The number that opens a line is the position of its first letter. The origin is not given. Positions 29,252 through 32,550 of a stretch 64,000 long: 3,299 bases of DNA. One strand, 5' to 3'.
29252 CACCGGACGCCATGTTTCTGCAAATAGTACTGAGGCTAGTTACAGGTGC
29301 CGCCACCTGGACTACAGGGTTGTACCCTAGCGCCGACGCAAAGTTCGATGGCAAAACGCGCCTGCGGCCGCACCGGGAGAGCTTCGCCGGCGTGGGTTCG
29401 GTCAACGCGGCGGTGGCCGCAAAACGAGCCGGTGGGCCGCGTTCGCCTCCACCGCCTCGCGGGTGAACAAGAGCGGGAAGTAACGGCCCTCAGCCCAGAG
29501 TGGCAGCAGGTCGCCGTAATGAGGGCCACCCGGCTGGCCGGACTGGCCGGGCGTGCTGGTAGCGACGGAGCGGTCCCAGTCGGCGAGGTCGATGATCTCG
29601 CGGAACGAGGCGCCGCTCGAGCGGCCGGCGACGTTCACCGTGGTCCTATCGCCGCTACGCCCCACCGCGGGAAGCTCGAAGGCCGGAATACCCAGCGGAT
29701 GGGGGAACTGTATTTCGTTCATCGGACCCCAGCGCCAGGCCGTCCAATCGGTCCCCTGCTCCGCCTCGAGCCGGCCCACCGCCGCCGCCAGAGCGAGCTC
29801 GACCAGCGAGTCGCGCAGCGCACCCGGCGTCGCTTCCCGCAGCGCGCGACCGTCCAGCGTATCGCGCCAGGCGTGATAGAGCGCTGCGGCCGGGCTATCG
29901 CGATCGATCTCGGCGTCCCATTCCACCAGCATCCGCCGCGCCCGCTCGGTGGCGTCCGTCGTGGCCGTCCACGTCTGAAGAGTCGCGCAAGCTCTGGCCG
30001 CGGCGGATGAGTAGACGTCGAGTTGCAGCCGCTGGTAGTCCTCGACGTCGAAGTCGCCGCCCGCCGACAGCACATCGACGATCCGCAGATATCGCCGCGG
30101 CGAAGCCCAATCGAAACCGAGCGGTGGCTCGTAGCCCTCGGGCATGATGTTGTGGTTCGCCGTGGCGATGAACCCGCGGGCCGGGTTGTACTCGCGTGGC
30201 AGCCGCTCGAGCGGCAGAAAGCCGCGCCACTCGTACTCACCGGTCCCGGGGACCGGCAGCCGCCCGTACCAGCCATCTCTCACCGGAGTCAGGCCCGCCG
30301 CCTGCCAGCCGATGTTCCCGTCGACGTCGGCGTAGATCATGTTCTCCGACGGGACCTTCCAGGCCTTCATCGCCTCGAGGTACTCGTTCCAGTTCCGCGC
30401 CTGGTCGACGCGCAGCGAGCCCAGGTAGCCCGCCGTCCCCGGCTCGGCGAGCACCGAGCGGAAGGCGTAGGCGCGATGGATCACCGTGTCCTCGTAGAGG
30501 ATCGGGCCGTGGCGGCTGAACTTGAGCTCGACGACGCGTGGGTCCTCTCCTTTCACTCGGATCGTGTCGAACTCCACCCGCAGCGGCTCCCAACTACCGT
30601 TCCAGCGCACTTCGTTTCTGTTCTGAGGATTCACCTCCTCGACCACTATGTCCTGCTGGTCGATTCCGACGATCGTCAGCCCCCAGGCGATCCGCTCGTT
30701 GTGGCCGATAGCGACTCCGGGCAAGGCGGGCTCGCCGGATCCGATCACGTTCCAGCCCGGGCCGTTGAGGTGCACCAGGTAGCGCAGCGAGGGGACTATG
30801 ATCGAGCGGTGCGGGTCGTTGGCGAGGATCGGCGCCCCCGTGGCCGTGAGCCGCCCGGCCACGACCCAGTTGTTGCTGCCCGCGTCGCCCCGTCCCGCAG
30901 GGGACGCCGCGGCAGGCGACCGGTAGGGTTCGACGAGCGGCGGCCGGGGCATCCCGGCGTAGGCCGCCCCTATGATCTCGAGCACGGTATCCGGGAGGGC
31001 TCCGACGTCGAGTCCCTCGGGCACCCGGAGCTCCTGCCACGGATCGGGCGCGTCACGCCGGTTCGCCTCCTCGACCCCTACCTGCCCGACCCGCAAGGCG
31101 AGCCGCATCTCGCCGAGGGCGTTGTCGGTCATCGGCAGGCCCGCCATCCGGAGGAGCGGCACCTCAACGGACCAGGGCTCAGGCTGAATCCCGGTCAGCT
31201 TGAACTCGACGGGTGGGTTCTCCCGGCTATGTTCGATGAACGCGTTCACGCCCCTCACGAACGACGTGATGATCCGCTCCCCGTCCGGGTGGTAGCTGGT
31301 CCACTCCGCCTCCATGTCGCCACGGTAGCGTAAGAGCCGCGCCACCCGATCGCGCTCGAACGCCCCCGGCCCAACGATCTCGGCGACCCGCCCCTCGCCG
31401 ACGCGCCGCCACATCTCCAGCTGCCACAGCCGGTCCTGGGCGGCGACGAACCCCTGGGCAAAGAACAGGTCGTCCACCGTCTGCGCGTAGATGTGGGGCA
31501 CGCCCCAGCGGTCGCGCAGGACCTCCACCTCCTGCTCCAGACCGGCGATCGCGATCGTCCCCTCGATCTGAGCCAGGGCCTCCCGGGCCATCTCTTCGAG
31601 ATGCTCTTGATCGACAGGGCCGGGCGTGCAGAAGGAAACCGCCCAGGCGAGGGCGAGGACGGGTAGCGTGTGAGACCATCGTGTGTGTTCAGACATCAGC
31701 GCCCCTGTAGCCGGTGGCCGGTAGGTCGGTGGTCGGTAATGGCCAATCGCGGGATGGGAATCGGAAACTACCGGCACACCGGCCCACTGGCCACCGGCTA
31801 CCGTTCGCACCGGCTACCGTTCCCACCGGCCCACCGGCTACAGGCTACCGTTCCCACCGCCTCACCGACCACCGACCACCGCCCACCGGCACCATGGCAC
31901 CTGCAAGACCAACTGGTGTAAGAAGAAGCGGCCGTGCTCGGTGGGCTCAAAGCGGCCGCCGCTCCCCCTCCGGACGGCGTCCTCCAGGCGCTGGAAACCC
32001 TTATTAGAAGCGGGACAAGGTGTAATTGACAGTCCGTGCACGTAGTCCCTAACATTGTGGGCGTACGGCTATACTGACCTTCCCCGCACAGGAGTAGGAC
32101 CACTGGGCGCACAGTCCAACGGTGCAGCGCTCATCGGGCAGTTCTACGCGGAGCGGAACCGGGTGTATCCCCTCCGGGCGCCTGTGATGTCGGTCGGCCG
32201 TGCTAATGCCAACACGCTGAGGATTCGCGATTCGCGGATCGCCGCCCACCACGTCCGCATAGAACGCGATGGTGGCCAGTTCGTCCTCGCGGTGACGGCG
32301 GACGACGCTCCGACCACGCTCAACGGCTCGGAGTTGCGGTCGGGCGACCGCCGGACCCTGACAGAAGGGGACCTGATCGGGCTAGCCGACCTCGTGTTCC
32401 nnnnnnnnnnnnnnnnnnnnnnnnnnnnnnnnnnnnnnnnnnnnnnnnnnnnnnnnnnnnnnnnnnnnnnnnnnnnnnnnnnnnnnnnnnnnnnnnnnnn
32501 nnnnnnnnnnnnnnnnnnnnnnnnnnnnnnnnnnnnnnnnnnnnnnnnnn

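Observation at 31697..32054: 358-bp divergent promoter packed with inverted arms and 16-bp direct repeats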

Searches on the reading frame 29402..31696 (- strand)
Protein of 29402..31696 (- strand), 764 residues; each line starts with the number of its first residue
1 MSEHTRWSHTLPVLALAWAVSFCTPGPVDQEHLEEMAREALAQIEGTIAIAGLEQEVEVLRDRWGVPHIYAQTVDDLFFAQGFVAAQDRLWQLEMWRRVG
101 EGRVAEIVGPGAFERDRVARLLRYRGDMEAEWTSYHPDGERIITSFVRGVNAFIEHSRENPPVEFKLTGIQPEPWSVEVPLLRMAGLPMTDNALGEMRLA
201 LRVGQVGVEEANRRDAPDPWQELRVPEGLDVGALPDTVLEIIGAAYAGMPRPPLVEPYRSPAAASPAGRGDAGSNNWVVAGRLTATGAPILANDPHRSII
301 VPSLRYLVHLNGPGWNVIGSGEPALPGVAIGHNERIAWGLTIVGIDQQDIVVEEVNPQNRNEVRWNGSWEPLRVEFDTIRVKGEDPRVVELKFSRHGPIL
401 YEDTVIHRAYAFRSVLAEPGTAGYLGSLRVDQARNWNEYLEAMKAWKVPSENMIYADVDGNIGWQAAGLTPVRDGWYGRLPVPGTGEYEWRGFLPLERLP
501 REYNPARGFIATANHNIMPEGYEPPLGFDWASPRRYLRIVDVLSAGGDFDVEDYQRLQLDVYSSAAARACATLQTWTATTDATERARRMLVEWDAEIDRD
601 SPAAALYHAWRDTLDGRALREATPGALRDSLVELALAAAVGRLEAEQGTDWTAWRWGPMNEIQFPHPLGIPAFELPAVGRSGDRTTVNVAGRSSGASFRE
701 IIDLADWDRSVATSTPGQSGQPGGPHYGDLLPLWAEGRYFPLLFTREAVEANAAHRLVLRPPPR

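Call 10: search_protein_families(library=pfam, proteins=[window:29402-31696:-])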
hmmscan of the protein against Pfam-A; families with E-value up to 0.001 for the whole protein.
window:29402-31696:- (764 aa): 1 family
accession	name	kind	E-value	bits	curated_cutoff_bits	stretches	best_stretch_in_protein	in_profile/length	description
PF01804.23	Penicil_amidase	-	1.3e-201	672.6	21.3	1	56-751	1-675/675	Penicillin amidase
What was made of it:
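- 29402..31696 (-): Penicillin amidase gene (context). ATG at 31694-31696, with an SD-like AGGGG about 7 nt upstream. Pfam PF01804, E = 1.3e-201 (call 10).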

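Call 11: find_encoding_contigs(protein=window:29402-31696:-, flank=10000, max_places=6)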
Protein window:29402-31696:- (764 aa): no gene with exactly this product is on record in the collection.

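Call 14: find_related_loci(query=window:29402-31696:-, collection=genome_contigs, flank=10000)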
Query window:29402-31696:- (764 aa) in genome_contigs; peptide patterns used: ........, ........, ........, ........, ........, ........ (x = any residue, [..] = any of these).
61 stretches matched a pattern; 20 encode a relative of the query (tblastn E <= 1e-3); 20 distinct loci.
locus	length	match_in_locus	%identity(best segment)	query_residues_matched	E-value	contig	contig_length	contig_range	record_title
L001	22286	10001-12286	87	1-762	0e+0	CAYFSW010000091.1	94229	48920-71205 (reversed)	MAG TPA_asm: uncultured Gemmatimonadota bacterium isolate ERP108616_co1_161 genome assembly, contig: k119_1433610, whole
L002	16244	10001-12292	87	1-764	0e+0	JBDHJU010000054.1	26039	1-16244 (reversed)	MAG: Gemmatimonadota bacterium isolate BHB10-26_Bin_323 BHB10-26_Bin_323_scaffold_7751, whole genome shotgun sequence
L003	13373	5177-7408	67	15-761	0e+0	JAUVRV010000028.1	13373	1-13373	MAG: Gemmatimonadales bacterium isolate CSMAG_723 CSMAG_723_k127_2085013_length_13373_cov_9.2823, whole genome shotgun s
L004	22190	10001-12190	68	31-760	0e+0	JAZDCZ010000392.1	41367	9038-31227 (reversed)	MAG: Gemmatimonadota bacterium isolate LQ108M_Bin_24 LQ108M_Bin_24_scaffold_393, whole genome shotgun sequence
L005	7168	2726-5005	66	1-760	0e+0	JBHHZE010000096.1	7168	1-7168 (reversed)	MAG: Gemmatimonadales bacterium isolate Maj_1_bin.59 NODE_5522_length_7168_cov_8.713201, whole genome shotgun sequence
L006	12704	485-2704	65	19-760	0e+0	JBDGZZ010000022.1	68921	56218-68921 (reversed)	MAG: Gemmatimonadota bacterium isolate M3-44_Bin_125 M3-44_Bin_125_scaffold_4660, whole genome shotgun sequence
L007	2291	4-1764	86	178-764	0e+0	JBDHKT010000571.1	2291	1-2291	MAG: Gemmatimonadota bacterium isolate BHB10-38_Bin_32 BHB10-38_Bin_32_scaffold_479798, whole genome shotgun sequence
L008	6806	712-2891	68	11-761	0e+0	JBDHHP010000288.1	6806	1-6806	MAG: Gemmatimonadota bacterium isolate M8-62_Bin_211 M8-62_Bin_211_scaffold_128924, whole genome shotgun sequence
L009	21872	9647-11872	52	43-761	0e+0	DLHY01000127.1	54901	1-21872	MAG TPA_asm: Chloracidobacterium sp. UBA7656 UBA7656_contig_2632, whole genome shotgun sequence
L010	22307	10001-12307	48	13-761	0e+0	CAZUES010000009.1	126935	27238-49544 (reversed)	MAG TPA_asm: uncultured Gemmatimonas sp. isolate SRP344714_co1_324 genome assembly, contig: NODE_322_length_126935_cov_1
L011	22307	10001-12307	48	11-761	0e+0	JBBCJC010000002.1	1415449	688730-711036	MAG: Gemmatimonadales bacterium isolate MAG_CPA_16 P10A_000000101687, whole genome shotgun sequence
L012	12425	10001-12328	45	15-760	0e+0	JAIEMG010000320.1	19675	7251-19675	MAG: Gemmataceae bacterium isolate co.spades.CONCOCT.2.5kb_030 c_000000000182, whole genome shotgun sequence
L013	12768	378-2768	47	33-763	0e+0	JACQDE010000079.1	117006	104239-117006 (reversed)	MAG: Acidobacteria bacterium isolate NC_groundwater_986_Pr1_S-0.65um_62_29 Montesol18_Sp65_coassembly_scaffold_1586967,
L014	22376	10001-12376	44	10-761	0e+0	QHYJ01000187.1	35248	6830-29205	MAG: Acidobacteria bacterium isolate gp2 AA91 14_0903_13_30cm_scaffold_2190323_curated, whole genome shotgun sequence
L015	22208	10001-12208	46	33-764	0e+0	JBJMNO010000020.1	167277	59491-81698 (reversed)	MAG: Gemmatimonadaceae bacterium isolate H3_16_all_fractions_metab_conc_60_63_0 k255_7082316, whole genome shotgun seque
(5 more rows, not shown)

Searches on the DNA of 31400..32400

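Call 21: search_rna_families(source=window, start=31400, end=32400, threshold=evalue, max_evalue=1)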
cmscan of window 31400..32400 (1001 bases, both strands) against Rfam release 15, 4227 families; matches with E-value up to 1: 6.
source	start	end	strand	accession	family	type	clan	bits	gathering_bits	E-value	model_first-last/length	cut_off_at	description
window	31707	31801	+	RF04159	MIR1437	Gene; miRNA;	-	29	168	0.011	1-192/192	no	MIR1437 microRNA precursor family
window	31704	31804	-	RF03964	mir-H1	Gene; miRNA;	-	27.1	97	0.05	1-85/85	no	mir-H1 microRNA precursor family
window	31704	31804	+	RF03964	mir-H1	Gene; miRNA;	-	25.3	97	0.13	1-85/85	no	mir-H1 microRNA precursor family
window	31707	31879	-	RF04159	MIR1437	Gene; miRNA;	-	23.1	168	0.23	1-192/192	no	MIR1437 microRNA precursor family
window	31705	31803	+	RF03279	mir-1193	Gene; miRNA;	-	22.8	71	0.32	1-81/81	no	mir-1193 microRNA precursor family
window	31646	31704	-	RF00211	SNORD35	Gene; snRNA; snoRNA; CD-box;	CL00056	21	36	0.069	1-88/88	no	Small nucleolar RNA SNORD35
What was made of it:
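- On Any Rfam RNA family: Only sub-threshold miRNA-hairpin noise: 29 bits against a gathering score of 168 (call 21).
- There are no Rfam matches above noise (call 21).
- Tried and rejected: The Rfam scan at E <= 1 gave only sub-threshold miRNA-like hairpin noise (call 21).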
